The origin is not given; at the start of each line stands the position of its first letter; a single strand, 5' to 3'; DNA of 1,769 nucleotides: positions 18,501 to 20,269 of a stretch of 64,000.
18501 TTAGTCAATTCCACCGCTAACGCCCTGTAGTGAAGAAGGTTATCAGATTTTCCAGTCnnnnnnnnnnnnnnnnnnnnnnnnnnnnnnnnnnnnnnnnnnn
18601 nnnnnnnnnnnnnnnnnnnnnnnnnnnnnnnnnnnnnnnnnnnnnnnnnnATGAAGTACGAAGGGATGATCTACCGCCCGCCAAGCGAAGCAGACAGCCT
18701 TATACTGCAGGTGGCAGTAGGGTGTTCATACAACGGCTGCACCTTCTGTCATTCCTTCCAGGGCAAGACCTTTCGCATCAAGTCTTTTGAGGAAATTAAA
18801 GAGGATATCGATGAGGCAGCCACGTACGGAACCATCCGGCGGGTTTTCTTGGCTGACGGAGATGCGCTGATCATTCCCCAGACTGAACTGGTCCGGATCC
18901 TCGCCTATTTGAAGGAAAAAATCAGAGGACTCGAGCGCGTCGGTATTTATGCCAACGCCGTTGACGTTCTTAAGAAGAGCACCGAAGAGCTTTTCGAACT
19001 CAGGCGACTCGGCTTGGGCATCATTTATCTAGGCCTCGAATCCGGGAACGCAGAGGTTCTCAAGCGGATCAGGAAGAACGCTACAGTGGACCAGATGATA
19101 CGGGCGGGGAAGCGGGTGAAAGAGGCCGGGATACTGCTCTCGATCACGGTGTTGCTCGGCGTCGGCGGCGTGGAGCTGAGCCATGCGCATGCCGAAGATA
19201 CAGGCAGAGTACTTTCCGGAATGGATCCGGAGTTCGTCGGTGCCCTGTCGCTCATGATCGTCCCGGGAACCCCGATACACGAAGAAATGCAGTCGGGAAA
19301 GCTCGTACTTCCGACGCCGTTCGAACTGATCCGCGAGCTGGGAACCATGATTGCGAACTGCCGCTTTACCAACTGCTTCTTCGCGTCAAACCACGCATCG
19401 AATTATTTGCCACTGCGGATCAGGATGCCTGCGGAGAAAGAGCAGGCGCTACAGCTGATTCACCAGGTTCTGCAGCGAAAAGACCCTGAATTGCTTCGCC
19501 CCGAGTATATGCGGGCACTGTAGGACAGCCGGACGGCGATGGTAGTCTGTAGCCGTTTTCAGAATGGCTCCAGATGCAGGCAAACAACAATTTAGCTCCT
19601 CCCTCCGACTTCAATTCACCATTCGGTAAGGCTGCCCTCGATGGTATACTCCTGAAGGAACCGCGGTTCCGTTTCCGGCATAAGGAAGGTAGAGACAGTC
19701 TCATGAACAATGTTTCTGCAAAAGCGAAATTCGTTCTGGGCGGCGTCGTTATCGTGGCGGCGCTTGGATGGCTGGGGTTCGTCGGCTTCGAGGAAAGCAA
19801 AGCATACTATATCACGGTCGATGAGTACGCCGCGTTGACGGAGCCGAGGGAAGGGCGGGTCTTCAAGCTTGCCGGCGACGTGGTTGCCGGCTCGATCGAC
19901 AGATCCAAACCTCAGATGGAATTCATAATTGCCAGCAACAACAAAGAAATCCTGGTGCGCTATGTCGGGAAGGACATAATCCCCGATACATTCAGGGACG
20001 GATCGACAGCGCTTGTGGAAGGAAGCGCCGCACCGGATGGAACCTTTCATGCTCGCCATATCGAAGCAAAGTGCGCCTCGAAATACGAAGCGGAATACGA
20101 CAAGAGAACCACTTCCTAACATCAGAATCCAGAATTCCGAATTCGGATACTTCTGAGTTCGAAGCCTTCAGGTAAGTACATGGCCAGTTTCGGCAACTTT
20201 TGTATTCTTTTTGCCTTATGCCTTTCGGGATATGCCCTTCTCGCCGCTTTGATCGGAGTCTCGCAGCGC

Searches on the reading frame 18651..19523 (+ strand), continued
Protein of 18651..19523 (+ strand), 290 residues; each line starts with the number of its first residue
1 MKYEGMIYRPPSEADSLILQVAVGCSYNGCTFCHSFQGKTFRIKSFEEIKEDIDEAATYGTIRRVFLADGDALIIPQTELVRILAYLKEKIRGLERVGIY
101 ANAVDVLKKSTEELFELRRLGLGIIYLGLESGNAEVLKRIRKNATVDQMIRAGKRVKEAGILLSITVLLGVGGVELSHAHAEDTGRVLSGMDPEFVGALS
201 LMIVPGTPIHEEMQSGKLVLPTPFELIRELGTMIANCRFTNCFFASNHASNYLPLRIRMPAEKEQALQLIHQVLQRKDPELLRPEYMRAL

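Call 67: search_solved_structures(query=A1, max_evalue=0.001, show_alignments=2)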
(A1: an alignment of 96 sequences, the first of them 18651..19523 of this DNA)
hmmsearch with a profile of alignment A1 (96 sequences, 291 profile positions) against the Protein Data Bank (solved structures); distinct sequences matched with E-value up to 0.001: 9.
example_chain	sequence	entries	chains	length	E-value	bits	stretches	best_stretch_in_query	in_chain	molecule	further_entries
9ccb_A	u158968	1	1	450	3.9e-12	49.4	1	15-210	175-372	Radical SAM core domain-containing protein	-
6iad_A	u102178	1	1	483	1.6e-11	47.4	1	111-229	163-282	Histone acetyltransferase, ELP3 family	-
6iaz_A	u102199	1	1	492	1.7e-11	47.3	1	111-229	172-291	Histone acetyltransferase, ELP3 family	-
6ia8_A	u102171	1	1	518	1.8e-11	47.2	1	111-229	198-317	Histone acetyltransferase, ELP3 family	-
5ul2_A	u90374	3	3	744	1.1e-10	44.7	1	17-169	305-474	OxsB protein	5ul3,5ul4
1olt_A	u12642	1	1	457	1.4e-05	27.9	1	27-238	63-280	OXYGEN-INDEPENDENT COPROPORPHYRINOGEN III OXIDASE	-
9p2u_A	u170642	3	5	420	0.00033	23.4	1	13-238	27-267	Radical S-adenosylmethionine methyltransferase NocN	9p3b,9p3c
1r30_A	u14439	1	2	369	0.00069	22.3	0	4-220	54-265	Biotin synthase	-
8ptx_C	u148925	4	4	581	0.00078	22.2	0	104-236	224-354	Elongator complex protein 3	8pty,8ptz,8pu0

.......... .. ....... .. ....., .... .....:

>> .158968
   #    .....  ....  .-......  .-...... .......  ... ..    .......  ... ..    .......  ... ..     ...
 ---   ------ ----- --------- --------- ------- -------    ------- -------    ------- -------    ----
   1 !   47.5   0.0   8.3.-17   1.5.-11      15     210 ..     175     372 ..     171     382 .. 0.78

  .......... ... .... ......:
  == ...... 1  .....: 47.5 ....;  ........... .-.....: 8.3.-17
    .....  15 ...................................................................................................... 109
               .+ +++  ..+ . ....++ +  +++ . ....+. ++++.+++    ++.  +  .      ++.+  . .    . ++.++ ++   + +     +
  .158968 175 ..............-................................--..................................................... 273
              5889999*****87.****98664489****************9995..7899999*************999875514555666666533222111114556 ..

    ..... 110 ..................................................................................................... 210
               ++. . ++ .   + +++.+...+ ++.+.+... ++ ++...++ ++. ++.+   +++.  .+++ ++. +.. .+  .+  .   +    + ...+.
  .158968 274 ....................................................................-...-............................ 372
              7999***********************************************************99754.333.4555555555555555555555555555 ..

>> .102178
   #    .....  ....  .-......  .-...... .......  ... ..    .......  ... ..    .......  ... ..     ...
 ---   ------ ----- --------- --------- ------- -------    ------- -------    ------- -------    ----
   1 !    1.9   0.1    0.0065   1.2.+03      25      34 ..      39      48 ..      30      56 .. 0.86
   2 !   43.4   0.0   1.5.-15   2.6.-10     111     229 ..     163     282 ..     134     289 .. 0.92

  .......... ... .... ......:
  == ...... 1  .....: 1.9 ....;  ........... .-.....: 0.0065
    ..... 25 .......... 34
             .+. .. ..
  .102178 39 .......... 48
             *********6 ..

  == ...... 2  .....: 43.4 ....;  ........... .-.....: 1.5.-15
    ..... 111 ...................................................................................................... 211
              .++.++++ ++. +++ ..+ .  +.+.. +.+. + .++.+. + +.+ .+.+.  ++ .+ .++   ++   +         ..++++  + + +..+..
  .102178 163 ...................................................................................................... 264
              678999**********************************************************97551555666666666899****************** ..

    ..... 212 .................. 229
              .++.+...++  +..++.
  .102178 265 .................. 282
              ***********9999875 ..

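Call 74: search_protein_families(library=padloc, proteins=[window:18651-19523:+], max_evalue=0.01)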
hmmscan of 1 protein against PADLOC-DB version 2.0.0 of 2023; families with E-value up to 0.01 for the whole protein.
window:18651-19523:+ (290 aa): 0 families

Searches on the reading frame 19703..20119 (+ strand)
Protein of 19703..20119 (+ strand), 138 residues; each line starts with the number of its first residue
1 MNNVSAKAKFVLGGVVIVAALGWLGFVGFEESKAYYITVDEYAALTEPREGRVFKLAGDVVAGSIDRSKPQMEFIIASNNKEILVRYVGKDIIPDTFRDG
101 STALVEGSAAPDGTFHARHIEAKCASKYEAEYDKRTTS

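Call 10: search_protein_families(library=pfam, proteins=[window:19703-20119:+], max_evalue=0.001)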
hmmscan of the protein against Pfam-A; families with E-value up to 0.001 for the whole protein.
window:19703-20119:+ (138 aa): 1 family
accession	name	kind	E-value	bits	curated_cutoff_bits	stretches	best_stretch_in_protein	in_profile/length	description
PF03100.22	CcmE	-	5.5e-23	81.6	24.6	1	34-130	2-98/99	CcmE domain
